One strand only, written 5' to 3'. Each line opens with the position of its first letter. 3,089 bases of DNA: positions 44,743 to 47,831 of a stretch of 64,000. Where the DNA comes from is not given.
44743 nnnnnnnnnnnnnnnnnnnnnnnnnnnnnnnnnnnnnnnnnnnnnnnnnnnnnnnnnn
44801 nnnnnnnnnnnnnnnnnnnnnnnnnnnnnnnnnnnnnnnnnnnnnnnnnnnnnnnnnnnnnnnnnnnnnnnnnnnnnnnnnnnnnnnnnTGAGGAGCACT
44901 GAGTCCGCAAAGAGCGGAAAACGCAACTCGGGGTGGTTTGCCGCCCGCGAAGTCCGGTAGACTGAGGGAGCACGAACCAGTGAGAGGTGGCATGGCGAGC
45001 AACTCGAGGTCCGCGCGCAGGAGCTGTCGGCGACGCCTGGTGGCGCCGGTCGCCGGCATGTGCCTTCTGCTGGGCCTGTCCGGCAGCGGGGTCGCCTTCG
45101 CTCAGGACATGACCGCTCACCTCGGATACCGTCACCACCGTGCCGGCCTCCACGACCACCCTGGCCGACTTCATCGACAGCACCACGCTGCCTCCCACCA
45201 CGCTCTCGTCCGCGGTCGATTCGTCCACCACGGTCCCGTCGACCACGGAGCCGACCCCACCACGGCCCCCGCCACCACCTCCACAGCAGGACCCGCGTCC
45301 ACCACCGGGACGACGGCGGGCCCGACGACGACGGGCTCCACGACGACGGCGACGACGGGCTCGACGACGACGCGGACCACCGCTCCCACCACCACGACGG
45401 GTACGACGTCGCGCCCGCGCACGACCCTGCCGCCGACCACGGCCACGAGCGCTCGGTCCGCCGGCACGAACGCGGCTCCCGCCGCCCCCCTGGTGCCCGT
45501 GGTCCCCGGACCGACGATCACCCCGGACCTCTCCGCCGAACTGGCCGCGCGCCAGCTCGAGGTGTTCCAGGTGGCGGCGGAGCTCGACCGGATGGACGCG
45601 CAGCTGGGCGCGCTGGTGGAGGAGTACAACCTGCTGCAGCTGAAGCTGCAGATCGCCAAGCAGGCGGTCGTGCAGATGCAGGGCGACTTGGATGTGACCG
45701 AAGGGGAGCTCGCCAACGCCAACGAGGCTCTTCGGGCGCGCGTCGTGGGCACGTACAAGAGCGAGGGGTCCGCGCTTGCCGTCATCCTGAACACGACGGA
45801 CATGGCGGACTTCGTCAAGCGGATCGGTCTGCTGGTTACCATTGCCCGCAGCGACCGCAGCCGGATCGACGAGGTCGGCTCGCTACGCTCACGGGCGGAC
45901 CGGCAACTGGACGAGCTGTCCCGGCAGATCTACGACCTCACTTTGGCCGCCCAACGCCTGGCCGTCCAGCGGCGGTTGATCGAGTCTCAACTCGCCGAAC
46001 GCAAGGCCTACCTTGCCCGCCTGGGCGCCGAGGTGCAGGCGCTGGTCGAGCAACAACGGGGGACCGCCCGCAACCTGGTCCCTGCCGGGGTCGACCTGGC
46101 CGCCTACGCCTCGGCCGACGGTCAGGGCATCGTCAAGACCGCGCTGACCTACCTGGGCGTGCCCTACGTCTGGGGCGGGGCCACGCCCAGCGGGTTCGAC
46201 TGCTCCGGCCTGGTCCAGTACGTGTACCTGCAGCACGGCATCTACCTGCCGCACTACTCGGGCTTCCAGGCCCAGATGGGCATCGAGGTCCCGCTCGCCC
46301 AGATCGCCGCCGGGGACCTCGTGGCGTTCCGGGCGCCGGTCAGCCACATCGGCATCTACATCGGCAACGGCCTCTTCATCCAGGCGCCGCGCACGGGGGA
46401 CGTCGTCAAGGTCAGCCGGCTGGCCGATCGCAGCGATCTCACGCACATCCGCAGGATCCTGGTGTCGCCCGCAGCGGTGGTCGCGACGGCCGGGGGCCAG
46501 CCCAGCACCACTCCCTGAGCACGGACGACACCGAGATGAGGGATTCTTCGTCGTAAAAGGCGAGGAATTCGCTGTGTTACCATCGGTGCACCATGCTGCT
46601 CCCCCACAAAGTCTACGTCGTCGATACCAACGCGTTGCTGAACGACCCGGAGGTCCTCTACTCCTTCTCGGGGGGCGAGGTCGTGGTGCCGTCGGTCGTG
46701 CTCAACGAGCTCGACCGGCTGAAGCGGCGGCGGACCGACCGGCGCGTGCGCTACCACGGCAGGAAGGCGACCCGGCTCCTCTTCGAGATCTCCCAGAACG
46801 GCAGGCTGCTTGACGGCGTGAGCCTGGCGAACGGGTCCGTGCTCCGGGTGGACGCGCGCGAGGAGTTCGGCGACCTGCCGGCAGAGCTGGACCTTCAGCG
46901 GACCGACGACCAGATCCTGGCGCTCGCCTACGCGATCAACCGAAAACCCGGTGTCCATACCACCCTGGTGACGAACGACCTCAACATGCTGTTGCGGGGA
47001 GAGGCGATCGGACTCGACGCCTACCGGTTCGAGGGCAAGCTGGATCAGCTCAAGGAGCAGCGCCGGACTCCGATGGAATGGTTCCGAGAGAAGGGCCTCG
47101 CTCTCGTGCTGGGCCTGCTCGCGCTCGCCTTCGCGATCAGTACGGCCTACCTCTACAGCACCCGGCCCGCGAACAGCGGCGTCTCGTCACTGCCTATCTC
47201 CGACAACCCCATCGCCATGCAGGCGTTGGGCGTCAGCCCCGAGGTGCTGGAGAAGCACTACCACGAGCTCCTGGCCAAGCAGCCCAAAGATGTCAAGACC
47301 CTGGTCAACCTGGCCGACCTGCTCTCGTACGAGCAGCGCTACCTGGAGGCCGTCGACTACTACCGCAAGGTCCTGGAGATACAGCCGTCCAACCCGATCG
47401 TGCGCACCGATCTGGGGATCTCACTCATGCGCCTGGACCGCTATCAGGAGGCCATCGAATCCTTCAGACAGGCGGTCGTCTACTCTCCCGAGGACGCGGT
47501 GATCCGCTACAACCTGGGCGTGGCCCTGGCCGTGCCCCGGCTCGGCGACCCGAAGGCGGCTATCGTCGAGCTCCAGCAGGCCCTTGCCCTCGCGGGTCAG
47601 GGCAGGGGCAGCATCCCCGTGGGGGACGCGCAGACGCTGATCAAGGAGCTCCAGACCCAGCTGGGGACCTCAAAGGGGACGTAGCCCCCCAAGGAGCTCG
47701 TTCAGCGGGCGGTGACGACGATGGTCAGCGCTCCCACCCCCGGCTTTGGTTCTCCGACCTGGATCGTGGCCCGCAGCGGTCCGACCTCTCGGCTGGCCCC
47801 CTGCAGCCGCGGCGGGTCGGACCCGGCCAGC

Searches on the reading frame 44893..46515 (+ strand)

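Call 8: search_protein_families(library=pfam, proteins=[window:44893-46515:+], max_evalue=0.001)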
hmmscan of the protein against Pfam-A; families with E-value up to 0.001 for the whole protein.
window:44893-46515:+ (541 aa): 2 families
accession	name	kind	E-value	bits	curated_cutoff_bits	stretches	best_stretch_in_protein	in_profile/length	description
PF00877.26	NLPC_P60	-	2.1e-26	92.4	23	1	422-512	1-93/105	NlpC/P60 family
PF24568.1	CC_PcsB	-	1.7e-05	25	27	1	272-326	7-63/75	Peptidoglycan hydrolase PcsB, coiled-coil domain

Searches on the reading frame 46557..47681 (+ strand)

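Call 8: search_protein_families(library=pfam, proteins=[window:46557-47681:+], max_evalue=0.001)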
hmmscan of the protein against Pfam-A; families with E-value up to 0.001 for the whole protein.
window:46557-47681:+ (375 aa): 16 families
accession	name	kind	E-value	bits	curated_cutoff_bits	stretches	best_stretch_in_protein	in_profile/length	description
PF13638.12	PIN_4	-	2.1e-23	83.5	21.9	1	20-157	1-130/132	PIN domain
PF07719.23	TPR_2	-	2.9e-15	55.5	27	2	286-313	7-34/34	Tetratricopeptide repeat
PF13414.12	TPR_11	-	1.7e-14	53.7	26.8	1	293-324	7-38/42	TPR repeat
PF00515.34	TPR_1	-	2.4e-14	52.9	27.8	1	247-279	2-34/34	Tetratricopeptide repeat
PF13424.12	TPR_12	-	2.5e-14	53.6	30.1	2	248-306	5-71/77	Tetratricopeptide repeat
PF13432.12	TPR_16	-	2.6e-13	50.6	32.7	1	285-344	2-59/65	Tetratricopeptide repeat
PF13431.12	TPR_17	-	2.5e-12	46.5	24.4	0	268-301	1-34/34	Tetratricopeptide repeat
PF13181.12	TPR_8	-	5.7e-12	45.2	25.7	1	247-279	2-34/34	Tetratricopeptide repeat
PF24575.1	TPR_Slam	-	4.4e-10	40.3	35.2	1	243-291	42-92/104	Surface lipoprotein assembly modifier, N-terminal TPR repeats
PF14559.12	TPR_19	-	6.3e-10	39.7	25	1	259-312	4-57/68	Tetratricopeptide repeat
PF13428.12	TPR_14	-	7.1e-09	35.9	23.5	0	249-287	4-42/44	Tetratricopeptide repeat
PF13176.12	TPR_7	-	2.4e-08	33.9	27.9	0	248-275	1-28/36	Tetratricopeptide repeat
PF13371.12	TPR_9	-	5.3e-07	30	35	1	259-316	8-65/73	Tetratricopeptide repeat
PF13374.12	TPR_10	-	8.1e-07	29.3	27.5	0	248-275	4-31/42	Tetratricopeptide repeat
PF13174.12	TPR_6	-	0.00019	22.3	26.3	0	286-311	6-31/33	Tetratricopeptide repeat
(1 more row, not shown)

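Call 67: search_protein_families(library=ncbifam, proteins=[window:46557-47681:+], max_evalue=0.0001)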
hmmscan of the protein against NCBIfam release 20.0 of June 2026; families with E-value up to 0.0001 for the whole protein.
window:46557-47681:+ (375 aa): 9 families
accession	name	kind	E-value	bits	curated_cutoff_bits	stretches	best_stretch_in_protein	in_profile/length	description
NF053827.1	RNA5-3helPhoH2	equivalog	1.8e-18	66.8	680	1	18-158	2-141/427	RNA 5'-3' helicase PhoH2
NF040959.1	MamA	equivalog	5e-14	52.2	200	1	238-347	63-170/204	magnetosome protein MamA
TIGR02917.1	PEP_TPR_lipo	equivalog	5.6e-13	47.7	312.2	1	232-343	790-898/899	XrtA/PEP-CTERM system TPR-repeat protein PrsT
TIGR02552.1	LcrH_SycD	equivalog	5.8e-08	32.5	104.8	0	235-312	41-118/136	SycD/LcrH family type III secretion system chaperone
TIGR02521.1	type_IV_pilW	equivalog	7.8e-07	28.9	154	1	239-346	58-165/234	type IV pilus biogenesis/stability protein PilW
NF047371.1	FlcA_CTERM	equivalog_domain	2.3e-05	23.1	300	1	251-345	443-536/646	periplasmic flagellar collar protein FlcA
NF033920.0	C39_PA2778_fam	equivalog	3.6e-05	23.3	150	1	247-346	158-254/255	PA2778 family cysteine peptidase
NF033758.1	gliding_GltE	equivalog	3.6e-05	22.9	225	1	243-349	253-358/411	adventurous gliding motility TPR repeat lipoprotein GltE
NF033762.1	social_mot_Tgl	equivalog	6.7e-05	22.4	225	0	236-342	55-162/252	social motility TPR repeat lipoprotein Tgl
